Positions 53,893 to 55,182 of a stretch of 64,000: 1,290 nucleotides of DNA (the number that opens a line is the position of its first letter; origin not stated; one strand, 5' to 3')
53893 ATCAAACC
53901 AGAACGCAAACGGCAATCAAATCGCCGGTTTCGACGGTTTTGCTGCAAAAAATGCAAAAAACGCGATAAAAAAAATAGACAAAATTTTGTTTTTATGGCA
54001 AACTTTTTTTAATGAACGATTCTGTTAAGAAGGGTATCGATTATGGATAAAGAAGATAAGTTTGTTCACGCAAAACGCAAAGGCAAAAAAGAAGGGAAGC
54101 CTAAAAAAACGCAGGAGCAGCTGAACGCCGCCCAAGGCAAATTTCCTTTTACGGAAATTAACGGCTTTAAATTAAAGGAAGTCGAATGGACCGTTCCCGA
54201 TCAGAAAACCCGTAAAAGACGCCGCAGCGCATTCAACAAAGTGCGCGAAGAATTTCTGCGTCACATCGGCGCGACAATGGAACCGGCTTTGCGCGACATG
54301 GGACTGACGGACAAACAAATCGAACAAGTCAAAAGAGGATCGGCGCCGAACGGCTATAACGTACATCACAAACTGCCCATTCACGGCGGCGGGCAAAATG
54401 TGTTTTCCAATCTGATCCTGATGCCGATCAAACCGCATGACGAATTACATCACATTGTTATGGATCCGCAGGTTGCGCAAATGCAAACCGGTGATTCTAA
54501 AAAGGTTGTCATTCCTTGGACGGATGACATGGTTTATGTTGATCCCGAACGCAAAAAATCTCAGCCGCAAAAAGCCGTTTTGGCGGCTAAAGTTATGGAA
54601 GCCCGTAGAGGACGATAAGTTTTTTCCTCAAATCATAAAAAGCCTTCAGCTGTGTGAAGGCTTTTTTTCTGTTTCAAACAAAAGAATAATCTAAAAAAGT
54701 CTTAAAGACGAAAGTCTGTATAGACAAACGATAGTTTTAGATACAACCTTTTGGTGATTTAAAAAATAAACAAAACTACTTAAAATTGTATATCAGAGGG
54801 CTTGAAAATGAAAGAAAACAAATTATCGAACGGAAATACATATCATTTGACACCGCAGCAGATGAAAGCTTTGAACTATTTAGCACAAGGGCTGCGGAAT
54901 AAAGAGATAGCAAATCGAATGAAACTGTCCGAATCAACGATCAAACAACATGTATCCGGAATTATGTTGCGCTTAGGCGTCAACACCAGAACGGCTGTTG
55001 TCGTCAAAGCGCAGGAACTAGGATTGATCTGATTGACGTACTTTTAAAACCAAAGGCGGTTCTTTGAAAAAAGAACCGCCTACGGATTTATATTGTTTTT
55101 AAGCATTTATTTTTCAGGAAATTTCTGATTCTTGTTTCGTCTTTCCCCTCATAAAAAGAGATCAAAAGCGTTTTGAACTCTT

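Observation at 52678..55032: Tandem array of three DNase paralogues without any adjacent immunity gene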

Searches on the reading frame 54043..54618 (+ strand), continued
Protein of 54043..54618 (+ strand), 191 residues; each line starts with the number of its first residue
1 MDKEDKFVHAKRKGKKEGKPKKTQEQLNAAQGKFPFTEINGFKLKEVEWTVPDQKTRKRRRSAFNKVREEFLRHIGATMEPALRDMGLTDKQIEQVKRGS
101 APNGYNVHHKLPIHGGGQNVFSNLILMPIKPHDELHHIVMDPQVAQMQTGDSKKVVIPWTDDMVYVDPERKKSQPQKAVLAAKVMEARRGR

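Call 49: find_encoding_contigs(protein=P0293, flank=10000, max_places=3)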
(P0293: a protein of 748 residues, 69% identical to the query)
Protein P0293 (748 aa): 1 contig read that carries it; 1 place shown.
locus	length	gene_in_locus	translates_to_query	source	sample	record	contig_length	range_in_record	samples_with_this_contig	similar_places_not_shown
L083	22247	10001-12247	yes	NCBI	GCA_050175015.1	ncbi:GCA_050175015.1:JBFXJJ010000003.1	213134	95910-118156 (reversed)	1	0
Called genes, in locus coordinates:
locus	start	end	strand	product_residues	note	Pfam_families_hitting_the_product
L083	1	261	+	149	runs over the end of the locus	PF04364:DNA_pol3_chi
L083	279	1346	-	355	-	-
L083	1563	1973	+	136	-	PF02566:OsmC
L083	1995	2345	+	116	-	PF22277:EncFtn-like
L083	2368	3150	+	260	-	PF04454:Linocin_M18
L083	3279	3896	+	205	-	-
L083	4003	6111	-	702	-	PF23310:TPR_27 (faint), PF08238:Sel1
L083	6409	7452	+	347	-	PF00389:2-Hacid_dh, PF02826:2-Hacid_dh_C, PF00670:AdoHcyase_NAD (weak)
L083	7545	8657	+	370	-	-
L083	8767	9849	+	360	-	-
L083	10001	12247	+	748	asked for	PF02534:T4SS-DNA_transf, PF10412:TrwB_AAD_bind, PF12696:TraG-D_C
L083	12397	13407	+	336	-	-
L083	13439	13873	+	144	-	-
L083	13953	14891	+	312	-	-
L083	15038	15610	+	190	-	PF00258:Flavodoxin_1 (weak), PF02525:Flavodoxin_2 (weak), PF03358:FMN_red, PF12724:Flavodoxin_5 (weak)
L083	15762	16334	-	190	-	PF09860:DUF2087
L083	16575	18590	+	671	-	PF00512:HisKA, PF02518:HATPase_c, PF00072:Response_reg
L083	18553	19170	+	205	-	PF00072:Response_reg, PF00196:GerE, PF08281:Sigma70_r4_2 (faint)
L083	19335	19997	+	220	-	PF01865:PhoU_div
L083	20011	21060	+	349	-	PF01384:PHO4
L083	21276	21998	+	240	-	PF00440:TetR_N, PF09209:CecR_C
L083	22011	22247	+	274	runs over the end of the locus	PF25917:BSH_RND, PF25973:BSH_CzcB (weak), PF25881:HH_YBHG (weak), PF25876:HH_MFP_RND, PF25885:HH_EMRA (faint)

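Call 50: find_encoding_contigs(protein=window:54043-54618:+, flank=2000, max_places=10)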
Protein window:54043-54618:+ (191 aa): 3 contigs read that carry it; 2 places shown.
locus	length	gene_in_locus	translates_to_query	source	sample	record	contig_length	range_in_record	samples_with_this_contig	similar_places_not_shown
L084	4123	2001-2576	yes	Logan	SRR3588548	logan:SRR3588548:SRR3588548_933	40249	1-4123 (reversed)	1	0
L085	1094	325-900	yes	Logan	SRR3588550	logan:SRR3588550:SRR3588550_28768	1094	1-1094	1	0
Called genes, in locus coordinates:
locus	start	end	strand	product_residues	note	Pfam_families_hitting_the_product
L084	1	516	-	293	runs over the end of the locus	PF00800:PDT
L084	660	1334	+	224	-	-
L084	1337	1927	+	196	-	-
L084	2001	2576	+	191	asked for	-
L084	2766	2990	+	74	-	PF00196:GerE, PF08281:Sigma70_r4_2 (weak)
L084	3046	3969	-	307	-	PF02661:Fic (weak)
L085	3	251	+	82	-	?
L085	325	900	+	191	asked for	-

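Call 52: search_protein_families(library=pfam, proteins=[L061:1026-2699:+, L057:11730-12926:-, L044:11097-12374:-, L072:451-1584:+, L043:8146-8862:-, L065:13523-13957:+, L065:12392-13519:+, L083:13953-14891:+, L065:8772-9824:+, L065:1896-3389:-], max_evalue=0.01)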
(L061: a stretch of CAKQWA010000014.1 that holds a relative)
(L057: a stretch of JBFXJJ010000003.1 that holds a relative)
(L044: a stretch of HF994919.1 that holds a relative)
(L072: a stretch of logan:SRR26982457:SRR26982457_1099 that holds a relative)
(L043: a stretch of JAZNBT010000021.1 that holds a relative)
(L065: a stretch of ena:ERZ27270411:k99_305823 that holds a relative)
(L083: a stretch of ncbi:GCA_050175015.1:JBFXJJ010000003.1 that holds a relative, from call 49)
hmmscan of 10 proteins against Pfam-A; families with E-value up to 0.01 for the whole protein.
L061:1026-2699:+ (557 aa): 3 families
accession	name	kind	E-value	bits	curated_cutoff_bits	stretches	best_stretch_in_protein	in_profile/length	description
PF12706.13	Lactamase_B_2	-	1.4e-13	51.3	27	1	62-205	30-171/200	Beta-lactamase superfamily domain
PF22505.1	RNase_J_b_CASP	-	1.7e-07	31.5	27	1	301-360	59-115/126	Ribonuclease J, beta-CASP domain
PF00753.33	Lactamase_B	-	4.9e-06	27.1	22.7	1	35-161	15-145/196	Metallo-beta-lactamase superfamily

L057:11730-12926:- (398 aa): 0 families

L044:11097-12374:- (425 aa): 1 family
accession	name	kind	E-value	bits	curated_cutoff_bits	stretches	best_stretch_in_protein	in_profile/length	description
PF00962.28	A_deaminase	-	7.7e-72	242.6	27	1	11-355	1-329/330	Adenosine deaminase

L072:451-1584:+ (377 aa): 0 families

L043:8146-8862:- (238 aa): 3 families
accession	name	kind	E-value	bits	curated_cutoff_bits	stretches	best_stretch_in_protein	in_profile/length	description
PF00132.30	Hexapep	-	1.1e-14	53.8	27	2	125-159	1-35/36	Bacterial transferase hexapeptide (six repeats)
PF14602.12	Hexapep_2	-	0.00092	19.3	27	0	143-158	1-16/34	Hexapeptide repeat of succinyl-transferase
PF25084.1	LbH_EIF2B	-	0.0041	17.6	54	0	80-157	28-104/105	EIF2B subunit epsilon LbH domain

L065:13523-13957:+ (144 aa): 0 families

L065:12392-13519:+ (375 aa): 0 families

L083:13953-14891:+ (312 aa): 0 families

L065:8772-9824:+ (350 aa): 0 families

L065:1896-3389:- (497 aa): 1 family
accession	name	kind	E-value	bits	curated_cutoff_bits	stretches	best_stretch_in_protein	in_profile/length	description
PF04610.19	TrbL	-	8.9e-05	22.8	25.9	1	185-338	80-212/215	TrbL/VirB6 plasmid conjugal transfer protein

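Call 54: search_solved_structures(query=A2, max_evalue=1, show_alignments=3)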
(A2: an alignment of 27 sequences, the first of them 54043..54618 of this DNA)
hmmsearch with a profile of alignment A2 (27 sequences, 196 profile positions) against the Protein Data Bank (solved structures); distinct sequences matched with E-value up to 1: 7.
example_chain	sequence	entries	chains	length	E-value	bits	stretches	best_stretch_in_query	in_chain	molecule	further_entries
9sjn_A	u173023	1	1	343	2.5e-05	27.3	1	102-137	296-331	Cas8f fusion with HNH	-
8ydb_J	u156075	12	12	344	2.5e-05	27.3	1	102-137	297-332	Cas8f fusion with HNH | HNH endonuclease | a protein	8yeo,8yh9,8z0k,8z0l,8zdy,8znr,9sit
8w1p_G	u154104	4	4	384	2.7e-05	27.2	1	102-137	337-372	Cas8 | Cas8f fusion with HNH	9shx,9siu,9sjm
4uhp_A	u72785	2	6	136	0.0082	19.1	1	103-139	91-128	LARGE COMPONENT OF PYOCIN AP41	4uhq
6me0_C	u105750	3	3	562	0.016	18.1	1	108-138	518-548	Maturase reverse transcriptase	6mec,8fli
8w1m_A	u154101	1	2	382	0.2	14.6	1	50-97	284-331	Chaperone protein DnaK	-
9dvi_B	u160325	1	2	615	0.33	13.9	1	50-97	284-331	Chaperone protein DnaK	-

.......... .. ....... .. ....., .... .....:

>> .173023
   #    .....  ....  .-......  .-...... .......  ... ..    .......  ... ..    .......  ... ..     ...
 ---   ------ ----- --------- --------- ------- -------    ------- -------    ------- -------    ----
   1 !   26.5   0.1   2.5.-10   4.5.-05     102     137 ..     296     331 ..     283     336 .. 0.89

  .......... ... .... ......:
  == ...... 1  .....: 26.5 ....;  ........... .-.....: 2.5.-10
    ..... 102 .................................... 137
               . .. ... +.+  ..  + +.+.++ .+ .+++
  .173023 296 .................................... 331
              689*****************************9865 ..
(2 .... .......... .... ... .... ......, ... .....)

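Call 55: search_protein_families(library=padloc, proteins=[window:54043-54618:+], max_evalue=0.01)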
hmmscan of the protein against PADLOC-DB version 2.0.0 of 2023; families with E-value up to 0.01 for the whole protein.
window:54043-54618:+ (191 aa): 0 families

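Call 71: find_encoding_contigs(protein=P0268, flank=2500, max_places=10)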
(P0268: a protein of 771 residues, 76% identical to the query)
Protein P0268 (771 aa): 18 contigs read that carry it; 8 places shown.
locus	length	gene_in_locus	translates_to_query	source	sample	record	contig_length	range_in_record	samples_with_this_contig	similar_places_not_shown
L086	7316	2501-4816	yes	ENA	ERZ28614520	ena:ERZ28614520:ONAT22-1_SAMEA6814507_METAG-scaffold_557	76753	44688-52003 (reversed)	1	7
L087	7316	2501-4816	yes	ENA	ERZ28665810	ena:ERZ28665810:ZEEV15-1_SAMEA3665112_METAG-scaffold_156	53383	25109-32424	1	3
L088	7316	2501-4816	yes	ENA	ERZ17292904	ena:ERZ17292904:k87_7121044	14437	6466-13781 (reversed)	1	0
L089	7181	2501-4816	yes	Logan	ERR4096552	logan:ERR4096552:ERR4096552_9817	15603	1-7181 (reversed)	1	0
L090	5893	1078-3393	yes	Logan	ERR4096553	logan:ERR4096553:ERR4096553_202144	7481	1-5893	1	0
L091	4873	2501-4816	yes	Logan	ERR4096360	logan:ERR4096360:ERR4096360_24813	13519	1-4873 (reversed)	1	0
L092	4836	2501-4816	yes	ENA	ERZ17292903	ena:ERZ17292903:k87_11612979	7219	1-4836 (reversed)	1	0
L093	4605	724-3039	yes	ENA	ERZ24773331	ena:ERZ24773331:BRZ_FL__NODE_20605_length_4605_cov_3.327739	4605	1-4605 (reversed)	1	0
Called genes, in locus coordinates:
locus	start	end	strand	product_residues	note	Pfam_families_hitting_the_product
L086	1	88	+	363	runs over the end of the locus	-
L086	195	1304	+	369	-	-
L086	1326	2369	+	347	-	-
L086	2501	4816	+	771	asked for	PF02534:T4SS-DNA_transf, PF10412:TrwB_AAD_bind, PF12696:TraG-D_C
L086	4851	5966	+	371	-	-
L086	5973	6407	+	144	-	-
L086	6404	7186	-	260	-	PF06691:DUF1189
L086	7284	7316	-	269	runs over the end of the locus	PF06691:DUF1189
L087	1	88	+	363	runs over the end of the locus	-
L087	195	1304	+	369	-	-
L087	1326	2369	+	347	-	-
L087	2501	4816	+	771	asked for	PF02534:T4SS-DNA_transf, PF10412:TrwB_AAD_bind, PF12696:TraG-D_C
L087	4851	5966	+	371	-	-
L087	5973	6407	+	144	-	-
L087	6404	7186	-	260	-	PF06691:DUF1189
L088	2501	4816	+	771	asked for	PF02534:T4SS-DNA_transf, PF10412:TrwB_AAD_bind, PF12696:TraG-D_C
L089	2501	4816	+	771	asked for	PF02534:T4SS-DNA_transf, PF10412:TrwB_AAD_bind, PF12696:TraG-D_C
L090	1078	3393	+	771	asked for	PF02534:T4SS-DNA_transf, PF10412:TrwB_AAD_bind, PF12696:TraG-D_C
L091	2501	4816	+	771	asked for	PF02534:T4SS-DNA_transf, PF10412:TrwB_AAD_bind, PF12696:TraG-D_C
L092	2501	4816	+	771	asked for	PF02534:T4SS-DNA_transf, PF10412:TrwB_AAD_bind, PF12696:TraG-D_C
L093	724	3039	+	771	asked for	PF02534:T4SS-DNA_transf, PF10412:TrwB_AAD_bind, PF12696:TraG-D_C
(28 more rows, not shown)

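Call 72: find_encoding_contigs(protein=P0294, flank=2500, max_places=10)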
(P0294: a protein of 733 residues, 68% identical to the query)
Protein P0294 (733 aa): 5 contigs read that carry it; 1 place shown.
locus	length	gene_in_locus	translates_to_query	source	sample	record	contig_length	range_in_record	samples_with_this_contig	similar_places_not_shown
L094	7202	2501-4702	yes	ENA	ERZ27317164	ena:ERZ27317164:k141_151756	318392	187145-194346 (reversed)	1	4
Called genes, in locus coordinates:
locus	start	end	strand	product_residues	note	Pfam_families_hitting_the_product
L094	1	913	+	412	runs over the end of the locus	PF03349:Toluene_X, PF13505:OMP_b-brl (faint), PF10677:DUF2490 (faint)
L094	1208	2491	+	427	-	-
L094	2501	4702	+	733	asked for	PF02534:T4SS-DNA_transf, PF10412:TrwB_AAD_bind, PF12696:TraG-D_C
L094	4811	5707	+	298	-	-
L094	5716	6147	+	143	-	-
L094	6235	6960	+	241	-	-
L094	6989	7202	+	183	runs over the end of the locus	-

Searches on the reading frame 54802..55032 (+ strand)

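Call 3: search_protein_families(library=pfam, proteins=[window:54802-55032:+], max_evalue=1)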
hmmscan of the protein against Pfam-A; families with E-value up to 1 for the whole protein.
window:54802-55032:+ (76 aa): 20 families
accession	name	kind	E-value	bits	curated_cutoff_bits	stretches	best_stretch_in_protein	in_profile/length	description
PF00196.25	GerE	-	9.8e-16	57.6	23.5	1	16-70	3-57/57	Bacterial regulatory proteins, luxR family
PF08281.18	Sigma70_r4_2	-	6.8e-06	26.1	25.7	1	15-52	10-48/54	Sigma-70, region 4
PF14493.12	HTH_40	-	4e-05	24.3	27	1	21-57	3-39/89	Helix-turn-helix domain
PF13518.12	HTH_28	-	0.00026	21.4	25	1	21-52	3-34/52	Helix-turn-helix domain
PF04545.22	Sigma70_r4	-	0.00029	20.7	24.1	1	30-58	20-48/50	Sigma-70, region 4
PF13384.12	HTH_23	-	0.00098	19.3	24.6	1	21-49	8-36/50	Homeodomain-like domain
PF13412.12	HTH_24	-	0.0017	18.4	21.9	1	20-51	5-38/48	Winged helix-turn-helix DNA-binding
PF01022.26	HTH_5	-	0.0035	17.6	22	1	18-50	2-35/47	Bacterial regulatory protein, arsR family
PF07638.17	Sigma70_ECF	-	0.0052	17.1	21.1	1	17-51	137-172/185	ECF sigma factor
PF08784.17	RPA_C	-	0.011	16.9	22.6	1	4-52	37-91/106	Replication protein A C terminal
PF13936.12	HTH_38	-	0.018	15.2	27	1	22-51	12-41/44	Helix-turn-helix domain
PF04967.18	HTH_10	-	0.02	15.1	23.1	1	34-54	27-47/53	HTH DNA binding domain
PF07796.16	DUF1638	-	0.029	14.7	27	1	4-73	72-139/161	Protein of unknown function (DUF1638)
PF08279.18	HTH_11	-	0.039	14.3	25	1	34-52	19-37/55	HTH domain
PF19889.5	DUF6362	-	0.07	13.9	31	1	15-55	55-95/98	Domain of unknown function (DUF6362)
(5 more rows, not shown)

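Call 7: search_protein_families(library=ncbifam, proteins=[window:54802-55032:+], max_evalue=1)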
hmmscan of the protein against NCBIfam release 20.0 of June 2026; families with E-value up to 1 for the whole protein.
window:54802-55032:+ (76 aa): 39 families (the best 25 are shown)
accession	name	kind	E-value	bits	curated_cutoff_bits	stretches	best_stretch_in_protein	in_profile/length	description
NF041830.1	RR_TF_ErdR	exception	1.2e-13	51.2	390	1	5-73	140-208/213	response regulator transcription factor ErdR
NF047785.1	respo_reg_MadR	equivalog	9.5e-13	48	300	1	12-76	145-209/209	MadR family response regulator transcription factor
NF007935.0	PRK10651.1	equivalog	3.9e-10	39.3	250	1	7-69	147-209/216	two-component system response regulator NarL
NF052366.1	photon_PedR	equivalog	6.5e-09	35.8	120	1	16-74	3-61/74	photosynthetic electron transport-dependent transcriptional regulator PedR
NF007708.0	PRK10403.1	equivalog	1.8e-08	34.1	343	1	15-68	153-206/215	nitrate/nitrite response regulator protein NarP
NF007403.0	PRK09935.1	equivalog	2.1e-08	34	271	1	11-71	145-205/210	fimbria biosynthesis transcriptional regulator FimZ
NF007505.1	PRK10100.1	equivalog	2.3e-08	34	250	1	4-72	133-201/204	biofilm master transcriptional regulator CsgD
TIGR03020.2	EpsA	equivalog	2.3e-08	34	170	1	12-71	187-246/247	XrtB/PEP-CTERM-associated transcriptional regulator EpsA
TIGR03541.1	reg_near_HchA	equivalog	5.7e-07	29.3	215.6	1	7-74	163-230/232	PA1136 family autoinducer-binding transcriptional regulator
NF052445.1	RespRegMctR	equivalog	9.5e-07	28.4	300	1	10-70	139-199/205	two-component system response regulator MctR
NF003420.0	PRK04841.1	equivalog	1.1e-06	27.1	537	1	14-73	837-896/903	HTH-type transcriptional regulator MalT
NF011896.0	PRK15369.1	equivalog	2.4e-06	27.3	242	1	4-75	138-209/211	two component system response regulator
NF008548.0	PRK11475.1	equivalog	1.5e-05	24.6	176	1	11-65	130-184/207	DNA-binding transcriptional activator BglJ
NF041232.1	BagY_FevT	exception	1.6e-05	24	700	1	13-69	294-350/367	LuxR family transcriptional regulator BagY/FevT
NF050132.1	TransRegAbsR2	equivalog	1.8e-05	23.7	850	1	15-66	530-581/582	LuxR family transcriptional regulator AbsR2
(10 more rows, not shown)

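Call 55: search_protein_families(library=padloc, proteins=[window:54802-55032:+], max_evalue=0.01)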
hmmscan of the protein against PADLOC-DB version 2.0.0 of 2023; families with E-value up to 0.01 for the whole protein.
window:54802-55032:+ (76 aa): 6 families
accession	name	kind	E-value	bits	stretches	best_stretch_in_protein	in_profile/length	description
PDLC01855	CARF3--CARF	-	2.4e-07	28.7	1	15-55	217-257/288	-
PDLC01851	CARF3--CARF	-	5.6e-07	27.2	1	13-57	207-251/279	-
PDLC01879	CARF3--CARF_TM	-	2.9e-05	21.8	1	12-74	151-213/222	-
PDLC01268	CasR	-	0.00011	20.2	1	13-52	119-159/179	"CAS-I,CAS-II,CAS-III,CAS-IV,CAS-V,CAS-VI; associated_signaling"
PDLC01434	CasR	-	0.00054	17.9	1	14-52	124-163/191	"CAS-I,CAS-II,CAS-III,CAS-IV,CAS-V,CAS-VI; associated_signaling"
PDLC01848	CARF3--CARF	-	0.0027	15.4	1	15-54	134-173/197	-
